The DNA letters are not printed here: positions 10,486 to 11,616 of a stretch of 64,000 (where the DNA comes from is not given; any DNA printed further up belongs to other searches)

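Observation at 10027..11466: wHTH-NTase gene plus single-chain HEPN-MNT fusion immediately downstream of recA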

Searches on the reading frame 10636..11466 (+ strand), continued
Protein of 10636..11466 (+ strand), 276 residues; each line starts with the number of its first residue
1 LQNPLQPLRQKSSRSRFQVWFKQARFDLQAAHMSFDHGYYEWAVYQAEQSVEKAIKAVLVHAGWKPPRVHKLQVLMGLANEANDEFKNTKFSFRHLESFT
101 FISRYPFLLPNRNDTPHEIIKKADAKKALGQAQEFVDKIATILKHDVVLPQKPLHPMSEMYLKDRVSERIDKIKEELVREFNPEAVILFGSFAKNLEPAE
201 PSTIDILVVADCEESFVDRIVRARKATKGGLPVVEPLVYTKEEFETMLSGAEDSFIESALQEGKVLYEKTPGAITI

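Call 41: fold_search(model_id=the predicted structure, library=pdb)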
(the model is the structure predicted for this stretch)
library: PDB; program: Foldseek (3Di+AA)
matches with E <= 10: 417; with E <= 0.001: 1
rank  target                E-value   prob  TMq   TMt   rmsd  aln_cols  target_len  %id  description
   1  1ufb_A                8.4e-04  1.00  0.37  0.78   3.7       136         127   22  Crystal structure of TT1696 from Thermus thermophilus HB8 (released 2003-11-28)
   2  1wol                  1.1e-03  1.00  0.34  0.72   4.0       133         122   26  Crystal Structure of ST0689, an archaeal HEPN homologue (released 2005-11-22)
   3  3o10_A                1.2e-03  1.00  0.41  0.77   2.5       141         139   17  Crystal structure of the HEPN domain from human sacsin (released 2011-03-30)
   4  3o10_C                1.5e-03  1.00  0.43  0.83   2.3       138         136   20  Crystal structure of the HEPN domain from human sacsin (released 2011-03-30)
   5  3o10_D                4.1e-03  1.00  0.38  0.72   4.0       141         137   16  Crystal structure of the HEPN domain from human sacsin (released 2011-03-30)
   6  2rff                  6.7e-03  1.00  0.30  0.66   7.3       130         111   20  Crystal structure of a putative nucleotidyltransferase (NP_343093.1) from Sulfolobus solfataricus at 1.40 A resolution (released 2007-10-16)
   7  1o3u                  1.3e-02  1.00  0.31  0.69   5.7       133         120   20  Crystal structure of an hepn domain protein (tm0613) from thermotoga maritima at 1.75 A resolution (released 2003-04-22)
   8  8xeh_E                2.5e-02  1.00  0.28  0.64   3.7       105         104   16  Crystal structure of HEPN-MNT complex (released 2024-12-18)
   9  8xeo_B                3.4e-02  1.00  0.28  0.66   3.7       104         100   16  Crystal structure of MNT antitoxin (released 2024-12-18)
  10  2hsb                  4.0e-02  1.00  0.36  0.73   3.7       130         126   22  Crystal structure of a hepn domain containing protein (af_0298) from archaeoglobus fulgidus at 1.95 A resolution (released 2006-08-15)
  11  1no5_A                4.4e-02  1.00  0.26  0.59   4.4       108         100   19  Structure of HI0073 from Haemophilus influenzae, the nucleotide binding domain of the HI0073/HI0074 two protein nucleo (released 2004-03-16)
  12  1no5_B                6.3e-02  0.99  0.26  0.59   4.5       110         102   19  Structure of HI0073 from Haemophilus influenzae, the nucleotide binding domain of the HI0073/HI0074 two protein nucleo (released 2004-03-16)
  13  6sxj                  6.6e-02  1.00  0.29  0.32   4.4       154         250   15  Crystal structure of spectinomycin adenyltransferase AAD(9) from Enterococcus faecialis (released 2020-04-15)
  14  7ae9_G                7.0e-02  0.99  0.27  0.45   4.1       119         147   20  Crystal structure of mono-AMPylated HEPN(R46E) toxin in complex with MNT antitoxin (released 2020-12-30)
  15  8xeo_A                7.3e-02  0.99  0.28  0.66   4.0       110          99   18  Crystal structure of MNT antitoxin (released 2024-12-18)
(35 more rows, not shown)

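Call 48: search_protein_representatives(alignment_id=A3)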
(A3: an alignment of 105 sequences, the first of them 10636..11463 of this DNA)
Query: 105 sequences, 268 profile positions. Proteins with E-value up to 0.001 (for the whole library): 10800; up to 1e-10: 1168; up to 1e-30: 14. The best 150 are listed.
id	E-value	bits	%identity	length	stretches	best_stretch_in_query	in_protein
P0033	2.4e-114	397.6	-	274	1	8-266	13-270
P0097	1.5e-111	388.4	-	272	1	5-266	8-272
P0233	5.3e-93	327.6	-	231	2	9-144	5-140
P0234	9.4e-74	264.5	-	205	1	5-191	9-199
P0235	1.0e-71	257.8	-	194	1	74-263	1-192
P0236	5.2e-62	226.0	-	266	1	9-262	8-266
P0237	7.7e-41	156.5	-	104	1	6-98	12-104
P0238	6.7e-37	143.6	-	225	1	47-265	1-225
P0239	6.7e-37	143.6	-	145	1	11-140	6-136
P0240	5.1e-35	137.5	-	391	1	133-266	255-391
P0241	2.1e-34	135.5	-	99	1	171-266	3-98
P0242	3.9e-33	131.3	-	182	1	11-181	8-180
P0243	6.8e-33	130.5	-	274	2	12-140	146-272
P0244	3.7e-32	128.1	-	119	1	155-266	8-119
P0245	1.8e-30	122.5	-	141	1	58-140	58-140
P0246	4.2e-30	121.3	-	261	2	165-266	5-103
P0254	5.7e-28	114.4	-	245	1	9-264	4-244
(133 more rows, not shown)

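Call 52: search_protein_families(library=padloc, proteins=[L043:5998-6426:+, L043:6369-6722:+, P0254, P0246], max_evalue=10)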
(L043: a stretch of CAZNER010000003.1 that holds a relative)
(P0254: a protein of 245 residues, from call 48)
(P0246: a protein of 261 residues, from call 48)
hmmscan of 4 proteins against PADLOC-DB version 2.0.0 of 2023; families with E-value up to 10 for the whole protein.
L043:5998-6426:+ (142 aa): 0 families

L043:6369-6722:+ (117 aa): 10 families
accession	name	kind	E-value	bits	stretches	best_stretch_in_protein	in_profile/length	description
PDLC04368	PDC-M05A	-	8.3e-08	30.3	1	17-109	87-183/201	-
PDLC04903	PDC-S09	-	4.1e-07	28.3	1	20-74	12-68/108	-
PDLC04904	PDC-S09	-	7.2e-06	24.2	1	17-69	10-62/104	-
PDLC04906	PDC-S09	-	9.2e-06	24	1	14-68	6-60/98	-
PDLC04369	PDC-M05A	-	5.9e-05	20.8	1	14-109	83-179/201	-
PDLC04907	PDC-S09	-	0.00018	19.6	1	12-61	7-56/114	-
PDLC04372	PDC-M05A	-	0.00098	17.4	1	35-109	79-152/167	-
PDLC04902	PDC-S09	-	0.0018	16.6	1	26-66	15-56/97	-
PDLC04778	PDC-M70A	-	0.018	12.4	1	18-60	35-75/355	-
PDLC00823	Cyclase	-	0.044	11.4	1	11-63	22-75/285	oligonucleotide-cyclase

P0254 (245 aa): 12 families
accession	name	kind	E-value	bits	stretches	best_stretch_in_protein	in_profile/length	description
PDLC04368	PDC-M05A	-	1.7e-11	42.3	1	151-239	95-183/201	-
PDLC04904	PDC-S09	-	2e-10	38.8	1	152-200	12-60/104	-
PDLC04902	PDC-S09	-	1.1e-08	33.3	1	156-190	12-46/97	-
PDLC04903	PDC-S09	-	2e-08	32.5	1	164-190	25-51/108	-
PDLC04906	PDC-S09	-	4.7e-08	31.3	1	148-190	7-49/98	-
PDLC04907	PDC-S09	-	4.8e-08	31.1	1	146-190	8-52/114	-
PDLC04372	PDC-M05A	-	6.9e-08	30.9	1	167-242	78-155/167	-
PDLC04369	PDC-M05A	-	8.1e-07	26.9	1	168-238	106-178/201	-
PDLC04905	PDC-S09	-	0.00015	20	1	155-189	11-46/101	-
PDLC04778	PDC-M70A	-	0.0033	14.8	1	144-190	28-72/355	-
PDLC04744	PDC-M63A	-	0.0075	14.3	1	146-192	37-82/152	-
PDLC04370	PDC-M05A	-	0.02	12.7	1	165-223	107-170/194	-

P0246 (261 aa): 10 families
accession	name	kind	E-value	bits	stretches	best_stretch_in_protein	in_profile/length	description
PDLC04368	PDC-M05A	-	2e-10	38.9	1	21-96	109-184/201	-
PDLC04903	PDC-S09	-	2.5e-10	38.6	1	11-58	16-65/108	-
PDLC04907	PDC-S09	-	7.3e-09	33.8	1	3-52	11-61/114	-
PDLC04902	PDC-S09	-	1.2e-08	33.1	1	10-52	12-54/97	-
PDLC04904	PDC-S09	-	3.8e-08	31.5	1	11-55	17-61/104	-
PDLC04906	PDC-S09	-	1e-06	27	1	17-61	22-66/98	-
PDLC04369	PDC-M05A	-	2.6e-06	25.2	1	21-99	105-183/201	-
PDLC04905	PDC-S09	-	8.7e-05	20.8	1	10-49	12-52/101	-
PDLC04372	PDC-M05A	-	0.0002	19.7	1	21-99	78-156/167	-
PDLC00769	Cyclase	-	0.02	12.3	1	5-49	27-78/261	oligonucleotide-cyclase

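Call 62: find_related_loci(query=A3, collection=viral_contigs, flank=3000)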
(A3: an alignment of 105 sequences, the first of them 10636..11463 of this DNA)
Query A3 (276 aa) in viral_contigs; peptide patterns used: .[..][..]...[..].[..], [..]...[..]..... (x = any residue, [..] = any of these).
123 stretches matched a pattern; 1 encode a relative of the query (tblastn E <= 1e-3); 1 distinct loci.
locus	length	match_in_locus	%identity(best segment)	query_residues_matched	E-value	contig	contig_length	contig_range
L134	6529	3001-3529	34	17-269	1e-8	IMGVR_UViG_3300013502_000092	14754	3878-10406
